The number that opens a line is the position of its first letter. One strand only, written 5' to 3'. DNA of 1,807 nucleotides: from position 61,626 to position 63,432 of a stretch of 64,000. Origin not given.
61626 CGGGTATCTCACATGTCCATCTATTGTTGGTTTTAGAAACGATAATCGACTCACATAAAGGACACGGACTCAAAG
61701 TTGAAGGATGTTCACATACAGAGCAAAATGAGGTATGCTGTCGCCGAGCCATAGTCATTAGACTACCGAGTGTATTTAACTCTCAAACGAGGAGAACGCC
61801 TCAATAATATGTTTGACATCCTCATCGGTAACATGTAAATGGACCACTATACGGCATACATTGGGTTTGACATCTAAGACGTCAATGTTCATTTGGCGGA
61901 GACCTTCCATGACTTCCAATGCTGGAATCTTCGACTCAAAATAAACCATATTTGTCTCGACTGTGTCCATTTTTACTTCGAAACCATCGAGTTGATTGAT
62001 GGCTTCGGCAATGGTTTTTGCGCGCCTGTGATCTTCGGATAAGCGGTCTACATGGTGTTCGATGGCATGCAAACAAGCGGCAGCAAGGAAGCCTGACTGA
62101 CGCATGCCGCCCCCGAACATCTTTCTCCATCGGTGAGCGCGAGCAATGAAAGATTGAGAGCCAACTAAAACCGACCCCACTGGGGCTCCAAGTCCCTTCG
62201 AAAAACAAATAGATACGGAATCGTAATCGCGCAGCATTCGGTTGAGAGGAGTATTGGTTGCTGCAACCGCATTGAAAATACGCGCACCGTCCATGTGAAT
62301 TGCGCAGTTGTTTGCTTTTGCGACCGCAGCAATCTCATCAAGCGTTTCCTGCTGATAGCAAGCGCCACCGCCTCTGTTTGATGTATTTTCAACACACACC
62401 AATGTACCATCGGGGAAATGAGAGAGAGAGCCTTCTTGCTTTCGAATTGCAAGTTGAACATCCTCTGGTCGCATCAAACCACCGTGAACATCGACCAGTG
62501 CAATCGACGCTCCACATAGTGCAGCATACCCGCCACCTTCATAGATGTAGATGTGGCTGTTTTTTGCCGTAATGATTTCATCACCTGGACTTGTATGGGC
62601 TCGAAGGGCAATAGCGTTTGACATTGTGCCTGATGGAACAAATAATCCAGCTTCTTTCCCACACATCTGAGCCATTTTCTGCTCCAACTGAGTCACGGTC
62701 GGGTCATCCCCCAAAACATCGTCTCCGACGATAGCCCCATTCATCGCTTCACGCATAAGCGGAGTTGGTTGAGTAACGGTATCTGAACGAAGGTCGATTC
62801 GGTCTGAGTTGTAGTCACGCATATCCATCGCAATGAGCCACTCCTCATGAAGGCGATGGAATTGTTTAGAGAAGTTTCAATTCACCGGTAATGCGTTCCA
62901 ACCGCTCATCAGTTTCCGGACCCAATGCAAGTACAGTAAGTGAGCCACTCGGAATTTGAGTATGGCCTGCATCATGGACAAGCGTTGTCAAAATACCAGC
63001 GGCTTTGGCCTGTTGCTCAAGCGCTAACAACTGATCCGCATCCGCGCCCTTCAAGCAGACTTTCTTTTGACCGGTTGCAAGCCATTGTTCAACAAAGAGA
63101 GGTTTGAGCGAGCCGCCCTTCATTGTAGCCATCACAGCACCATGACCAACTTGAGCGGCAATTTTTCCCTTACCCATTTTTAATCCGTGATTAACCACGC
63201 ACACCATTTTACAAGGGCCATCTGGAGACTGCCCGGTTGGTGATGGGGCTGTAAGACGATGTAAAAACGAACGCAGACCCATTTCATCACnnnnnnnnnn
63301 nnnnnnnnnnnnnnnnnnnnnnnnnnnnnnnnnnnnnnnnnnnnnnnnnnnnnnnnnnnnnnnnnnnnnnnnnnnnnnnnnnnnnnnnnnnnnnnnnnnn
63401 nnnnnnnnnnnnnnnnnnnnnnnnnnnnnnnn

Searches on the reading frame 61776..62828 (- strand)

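Call 8: search_protein_families(library=pfam, proteins=[window:61776-62828:-], max_evalue=0.001)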
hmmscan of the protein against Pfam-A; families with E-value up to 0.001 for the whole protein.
window:61776-62828:- (350 aa): 4 families
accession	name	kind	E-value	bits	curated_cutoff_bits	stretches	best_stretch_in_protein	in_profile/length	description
PF01212.27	Beta_elim_lyase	-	1.8e-102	343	27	1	12-298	1-286/288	Beta-eliminating lyase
PF00155.27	Aminotran_1_2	-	1.2e-09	38.3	19.7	1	42-345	41-361/361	Aminotransferase class I and II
PF01041.23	DegT_DnrJ_EryC1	-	1.2e-08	35.1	19.8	1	42-131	23-112/360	DegT/DnrJ/EryC1/StrS aminotransferase family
PF01053.26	Cys_Met_Meta_PP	-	0.00024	20.2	27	1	42-90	51-99/381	Cys/Met metabolism PLP-dependent enzyme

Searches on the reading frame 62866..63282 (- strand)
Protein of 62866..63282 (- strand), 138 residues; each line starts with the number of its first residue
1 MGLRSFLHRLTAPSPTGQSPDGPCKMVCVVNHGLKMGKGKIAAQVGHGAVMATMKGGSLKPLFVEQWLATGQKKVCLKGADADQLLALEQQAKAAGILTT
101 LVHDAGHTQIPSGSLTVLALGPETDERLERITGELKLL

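Call 78: search_protein_families(library=pfam, proteins=[window:62866-63282:-], max_evalue=0.001)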
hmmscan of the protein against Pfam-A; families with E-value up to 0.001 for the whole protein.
window:62866-63282:- (138 aa): 1 family
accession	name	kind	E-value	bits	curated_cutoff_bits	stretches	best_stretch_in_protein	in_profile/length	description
PF01981.21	PTH2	-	2.5e-37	128.1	23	1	24-138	1-115/115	Peptidyl-tRNA hydrolase PTH2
